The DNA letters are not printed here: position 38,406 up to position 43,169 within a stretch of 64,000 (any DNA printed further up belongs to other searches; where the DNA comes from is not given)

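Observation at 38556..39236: ORF saturated with a recurring 9-mer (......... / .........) including an 18-bp perfect palindrome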

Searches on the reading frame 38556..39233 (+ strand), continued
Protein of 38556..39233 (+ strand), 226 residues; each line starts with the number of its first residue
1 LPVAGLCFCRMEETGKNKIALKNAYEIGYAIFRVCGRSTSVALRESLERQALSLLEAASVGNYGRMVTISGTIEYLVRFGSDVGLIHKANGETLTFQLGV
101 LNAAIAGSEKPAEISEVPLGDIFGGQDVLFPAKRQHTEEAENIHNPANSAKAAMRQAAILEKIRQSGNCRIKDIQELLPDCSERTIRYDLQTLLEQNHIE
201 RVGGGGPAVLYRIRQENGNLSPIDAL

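Call 37: search_solved_structures(query=A1, max_evalue=1)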
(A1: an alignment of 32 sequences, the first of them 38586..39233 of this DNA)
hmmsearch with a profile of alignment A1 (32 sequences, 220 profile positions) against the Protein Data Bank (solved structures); distinct sequences matched with E-value up to 1: 4.
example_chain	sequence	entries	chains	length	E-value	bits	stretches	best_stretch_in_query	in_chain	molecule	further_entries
9lgh_W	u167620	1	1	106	0.034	17.3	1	94-167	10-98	Spore coat protein W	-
5ooy_A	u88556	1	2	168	0.14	15.2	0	54-79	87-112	DARPin VHAH-1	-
6wvs_A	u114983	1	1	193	0.36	13.9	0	42-97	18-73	DeNovoTIM15 hyperstable de novo TIM barrel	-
7ur7_A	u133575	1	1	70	0.49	13.5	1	63-123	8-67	17_bp_sh3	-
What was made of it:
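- Tried and rejected: PDB sequence search with the family profile gave nothing meaningful (call 37).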

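Call 38: fold_search(model_id=the predicted structure, library=pdb)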
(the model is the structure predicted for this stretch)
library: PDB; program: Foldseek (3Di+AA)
matches with E <= 10: 1044; with E <= 0.001: 0
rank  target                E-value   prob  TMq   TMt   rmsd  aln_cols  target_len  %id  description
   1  6j0e_A                7.5e-03  1.00  0.26  0.45  11.8        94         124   20  Structures of two ArsR As(III)-responsive repressors: implications for the mechanism of derepression (released 2019-07-03)
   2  5hs7_A                8.0e-03  1.00  0.26  0.52   6.5        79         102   20  Reduced form of the transcriptional regulator YodB from B. subtilis (released 2016-08-17)
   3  6uvu_A                8.4e-03  1.00  0.24  0.45  12.8        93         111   13  Crystal structure of the AntR antimony-specific transcriptional repressor (released 2020-11-04)
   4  6uvu_B                9.9e-03  1.00  0.25  0.45  12.9        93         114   13  Crystal structure of the AntR antimony-specific transcriptional repressor (released 2020-11-04)
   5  2gsc_E                1.2e-02  1.00  0.38  0.70   2.3       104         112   16  Crystal Structure of the Conserved Hypothetical Cytosolic Protein Xcc0516 from Xanthomonas campestris (released 2006-10-03)
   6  6dk4_A                1.3e-02  1.00  0.30  0.47   2.3        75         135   21  Crystal structure of Campylobacter jejuni peroxide stress regulator (released 2018-06-13)
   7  2rld_C                1.3e-02  1.00  0.38  0.67   3.9       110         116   11  CRYSTAL STRUCTURE OF A PROTEIN WITH UNKNOWN FUNCTION FROM S23 RIBOSOMAL PROTEIN FAMILY (BT_0352) FROM BACTEROIDES THET (released 2007-10-30)
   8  2gsc_A                1.6e-02  1.00  0.38  0.70   2.7       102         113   17  Crystal Structure of the Conserved Hypothetical Cytosolic Protein Xcc0516 from Xanthomonas campestris (released 2006-10-03)
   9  5k5q_C                1.6e-02  1.00  0.25  0.57   7.8        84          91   14  Structure of AspA-DNA complex: novel centromere bindng protein-centromere complex (released 2016-06-01)
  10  5k5q_A                1.9e-02  1.00  0.26  0.60   1.7        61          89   16  Structure of AspA-DNA complex: novel centromere bindng protein-centromere complex (released 2016-06-01)
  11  4rs8_A                2.1e-02  1.00  0.26  0.64   1.7        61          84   16  Apo structure of novel pNOB8 plasmid centromere binding protein (released 2015-09-16)
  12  2gsc_D                2.2e-02  1.00  0.37  0.67   2.9       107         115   16  Crystal Structure of the Conserved Hypothetical Cytosolic Protein Xcc0516 from Xanthomonas campestris (released 2006-10-03)
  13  5f7q_E                2.4e-02  1.00  0.27  0.15   8.3        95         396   21  ROK repressor Lmo0178 from Listeria monocytogenes bound to operator (released 2016-09-07)
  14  5hs8                  2.4e-02  1.00  0.25  0.50   6.7        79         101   19  Crystal structure of the diamide-treated YodB from B. subtilis (released 2016-08-17)
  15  5hs7_B                2.4e-02  1.00  0.24  0.49   6.2        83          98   18  Reduced form of the transcriptional regulator YodB from B. subtilis (released 2016-08-17)
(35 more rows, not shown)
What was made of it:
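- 38586..39236 (+): CDS of 216 aa: four-helix bundle (aa 4-95), disordered linker (about aa 96-135) and DeoR-type winged HTH (aa 136-205). Fold matches are in call 38.
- The wHTH fold also matches a centromere-binding protein, AspA, among many generic hits (call 38).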

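Call 70: search_protein_families(library=ncbifam, proteins=[window:38586-39233:+], max_evalue=0.01)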
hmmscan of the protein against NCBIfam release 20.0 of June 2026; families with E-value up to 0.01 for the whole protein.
window:38586-39233:+ (216 aa): 4 families
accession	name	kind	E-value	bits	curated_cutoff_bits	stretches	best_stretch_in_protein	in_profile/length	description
NF041397.1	TranRegGlpR_Halo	equivalog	9.3e-08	32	300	1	144-196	5-56/253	HTH-type transcriptional regulator GlpR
NF008154.0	PRK10906.1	equivalog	0.0003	20.2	331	1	141-196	2-56/252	DeoR/GlpR family transcriptional regulator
NF007753.1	PRK10434.1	equivalog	0.0023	17.6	350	1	141-195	2-55/253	glucitol operon DNA-binding transcriptional repressor SrlR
NF040755.1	AgaR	equivalog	0.0026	16.9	260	1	141-195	3-56/256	transcriptional repressor AgaR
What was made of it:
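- On DeoR/GlpR family transcriptional regulators: NCBIfam DeoR/GlpR models match only their first about 56 positions (call 70).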

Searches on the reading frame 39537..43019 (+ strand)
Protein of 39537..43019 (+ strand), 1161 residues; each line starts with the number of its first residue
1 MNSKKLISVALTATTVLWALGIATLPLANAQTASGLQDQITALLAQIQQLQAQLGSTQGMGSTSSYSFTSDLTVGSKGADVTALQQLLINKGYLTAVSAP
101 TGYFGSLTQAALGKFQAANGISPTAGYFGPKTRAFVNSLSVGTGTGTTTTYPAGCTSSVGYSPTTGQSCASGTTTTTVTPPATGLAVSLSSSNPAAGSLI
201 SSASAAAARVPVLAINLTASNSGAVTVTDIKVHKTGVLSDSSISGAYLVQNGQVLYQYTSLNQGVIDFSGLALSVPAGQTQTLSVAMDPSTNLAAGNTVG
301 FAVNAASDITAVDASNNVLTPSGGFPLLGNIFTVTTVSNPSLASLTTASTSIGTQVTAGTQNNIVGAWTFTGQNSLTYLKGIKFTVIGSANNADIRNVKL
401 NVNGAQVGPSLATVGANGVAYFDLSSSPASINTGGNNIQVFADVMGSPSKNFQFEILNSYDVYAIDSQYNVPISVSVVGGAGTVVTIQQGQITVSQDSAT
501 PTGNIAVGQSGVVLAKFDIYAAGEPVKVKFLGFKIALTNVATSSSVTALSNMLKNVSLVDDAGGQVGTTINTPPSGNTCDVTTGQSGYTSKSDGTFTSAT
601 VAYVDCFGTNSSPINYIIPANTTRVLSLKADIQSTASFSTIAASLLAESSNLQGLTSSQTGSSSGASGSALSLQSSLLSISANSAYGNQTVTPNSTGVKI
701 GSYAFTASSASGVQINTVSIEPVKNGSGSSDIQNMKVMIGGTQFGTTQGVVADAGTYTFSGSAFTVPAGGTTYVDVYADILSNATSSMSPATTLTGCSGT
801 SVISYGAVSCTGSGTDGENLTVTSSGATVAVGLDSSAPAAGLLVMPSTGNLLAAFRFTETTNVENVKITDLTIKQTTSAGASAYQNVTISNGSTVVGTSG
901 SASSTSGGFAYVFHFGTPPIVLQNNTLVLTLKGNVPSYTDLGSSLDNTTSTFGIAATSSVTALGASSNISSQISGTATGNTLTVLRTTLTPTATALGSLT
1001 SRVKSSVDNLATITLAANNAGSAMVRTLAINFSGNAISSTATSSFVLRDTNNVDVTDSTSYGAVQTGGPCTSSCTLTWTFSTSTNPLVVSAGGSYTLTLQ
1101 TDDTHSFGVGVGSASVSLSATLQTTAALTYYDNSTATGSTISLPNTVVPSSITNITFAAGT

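Call 71: search_protein_families(library=pfam, proteins=[window:39537-43019:+], max_evalue=0.001)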
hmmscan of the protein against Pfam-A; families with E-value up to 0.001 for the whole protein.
window:39537-43019:+ (1161 aa): 1 family
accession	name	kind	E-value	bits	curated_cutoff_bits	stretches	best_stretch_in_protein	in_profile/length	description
PF01471.23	PG_binding_1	-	4.8e-12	46.3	23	1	78-134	2-55/57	Putative peptidoglycan binding domain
